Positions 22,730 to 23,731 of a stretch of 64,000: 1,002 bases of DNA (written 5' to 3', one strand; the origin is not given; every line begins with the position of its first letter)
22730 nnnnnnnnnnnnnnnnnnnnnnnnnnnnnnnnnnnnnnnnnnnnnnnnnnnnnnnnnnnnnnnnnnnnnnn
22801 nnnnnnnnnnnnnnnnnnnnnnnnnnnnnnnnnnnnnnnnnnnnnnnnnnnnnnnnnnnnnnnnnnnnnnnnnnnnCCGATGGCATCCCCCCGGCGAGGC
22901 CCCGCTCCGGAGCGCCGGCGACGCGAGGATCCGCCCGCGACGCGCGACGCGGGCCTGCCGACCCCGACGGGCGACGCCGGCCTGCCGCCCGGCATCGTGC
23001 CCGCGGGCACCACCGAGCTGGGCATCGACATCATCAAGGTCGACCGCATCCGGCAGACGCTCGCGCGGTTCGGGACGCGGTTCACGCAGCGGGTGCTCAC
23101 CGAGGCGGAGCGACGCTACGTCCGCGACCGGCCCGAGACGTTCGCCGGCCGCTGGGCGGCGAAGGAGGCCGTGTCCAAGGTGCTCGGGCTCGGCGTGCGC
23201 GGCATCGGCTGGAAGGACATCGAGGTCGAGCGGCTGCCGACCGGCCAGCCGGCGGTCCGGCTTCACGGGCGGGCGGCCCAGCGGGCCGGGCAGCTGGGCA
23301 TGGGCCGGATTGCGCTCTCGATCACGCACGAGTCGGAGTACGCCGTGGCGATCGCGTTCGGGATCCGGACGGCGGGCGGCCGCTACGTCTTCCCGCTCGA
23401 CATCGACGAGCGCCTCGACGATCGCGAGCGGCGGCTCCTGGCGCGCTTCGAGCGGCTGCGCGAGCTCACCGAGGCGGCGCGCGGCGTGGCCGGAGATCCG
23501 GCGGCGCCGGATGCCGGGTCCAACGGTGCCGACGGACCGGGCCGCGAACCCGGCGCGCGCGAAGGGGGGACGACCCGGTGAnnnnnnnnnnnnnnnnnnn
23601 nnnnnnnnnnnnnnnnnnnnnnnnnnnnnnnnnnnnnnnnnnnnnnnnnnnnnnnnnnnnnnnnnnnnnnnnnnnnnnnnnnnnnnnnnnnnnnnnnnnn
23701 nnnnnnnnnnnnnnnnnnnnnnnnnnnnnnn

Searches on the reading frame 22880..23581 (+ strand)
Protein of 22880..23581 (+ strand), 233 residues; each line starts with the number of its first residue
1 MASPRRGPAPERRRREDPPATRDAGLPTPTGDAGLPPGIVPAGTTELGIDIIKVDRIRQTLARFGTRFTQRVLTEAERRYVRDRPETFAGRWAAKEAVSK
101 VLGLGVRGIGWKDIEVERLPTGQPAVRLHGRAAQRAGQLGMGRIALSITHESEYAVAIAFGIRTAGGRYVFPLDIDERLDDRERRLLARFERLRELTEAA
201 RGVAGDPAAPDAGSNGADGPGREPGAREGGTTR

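Call 3: search_protein_families(library=pfam, proteins=[window:22880-23581:+])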
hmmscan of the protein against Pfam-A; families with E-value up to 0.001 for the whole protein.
window:22880-23581:+ (233 aa): 1 family
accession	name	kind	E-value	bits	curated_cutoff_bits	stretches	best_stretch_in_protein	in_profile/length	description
PF01648.25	ACPS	-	3.2e-20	72.7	25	1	47-158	2-110/111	4'-phosphopantetheinyl transferase superfamily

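Call 4: search_protein_families(library=ncbifam, proteins=[window:22880-23581:+])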
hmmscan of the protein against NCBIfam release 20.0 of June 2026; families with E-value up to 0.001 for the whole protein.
window:22880-23581:+ (233 aa): 12 families
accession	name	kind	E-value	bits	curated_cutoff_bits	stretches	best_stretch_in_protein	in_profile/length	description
NF011254.0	PRK14660.1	equivalog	3.4e-34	117.5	195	1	48-157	6-119/125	holo-[acyl-carrier-protein] synthase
NF011251.0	PRK14657.1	equivalog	8.3e-31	106.6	165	1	47-158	5-118/123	holo-[acyl-carrier-protein] synthase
TIGR00556.1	pantethn_trn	domain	1.1e-24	86.9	45.35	1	46-158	4-122/128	phosphopantetheine--protein transferase domain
NF000832.0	PRK00070.3-2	equivalog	4.9e-24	84.9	107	1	47-159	5-112/116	holo-ACP synthase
TIGR00516.1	acpS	equivalog_domain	1.6e-23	83.3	59.8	1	46-158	4-117/125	holo-ACP synthase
NF011250.0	PRK14656.1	equivalog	3.2e-21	75.7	175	1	47-158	5-120/126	holo-[acyl-carrier-protein] synthase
NF011257.0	PRK14663.1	equivalog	7.1e-19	68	186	1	46-160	2-116/123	holo-[acyl-carrier-protein] synthase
NF011253.0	PRK14659.1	equivalog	2.6e-17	63.5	156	1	46-158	4-116/123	holo-[acyl-carrier-protein] synthase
NF000831.0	PRK00070.3-1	equivalog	9e-17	61.2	124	1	46-159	5-125/130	holo-ACP synthase AcpS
NF011256.0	PRK14662.1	equivalog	8.8e-15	55.1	150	1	47-159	5-115/123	4'-phosphopantetheinyl transferase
NF011255.0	PRK14661.1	equivalog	3.4e-09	36.8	209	1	47-130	5-83/169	holo-[acyl-carrier-protein] synthase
NF000835.0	PRK00070.4-1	equivalog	0.00037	20.7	128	0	47-102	5-65/115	holo-ACP synthase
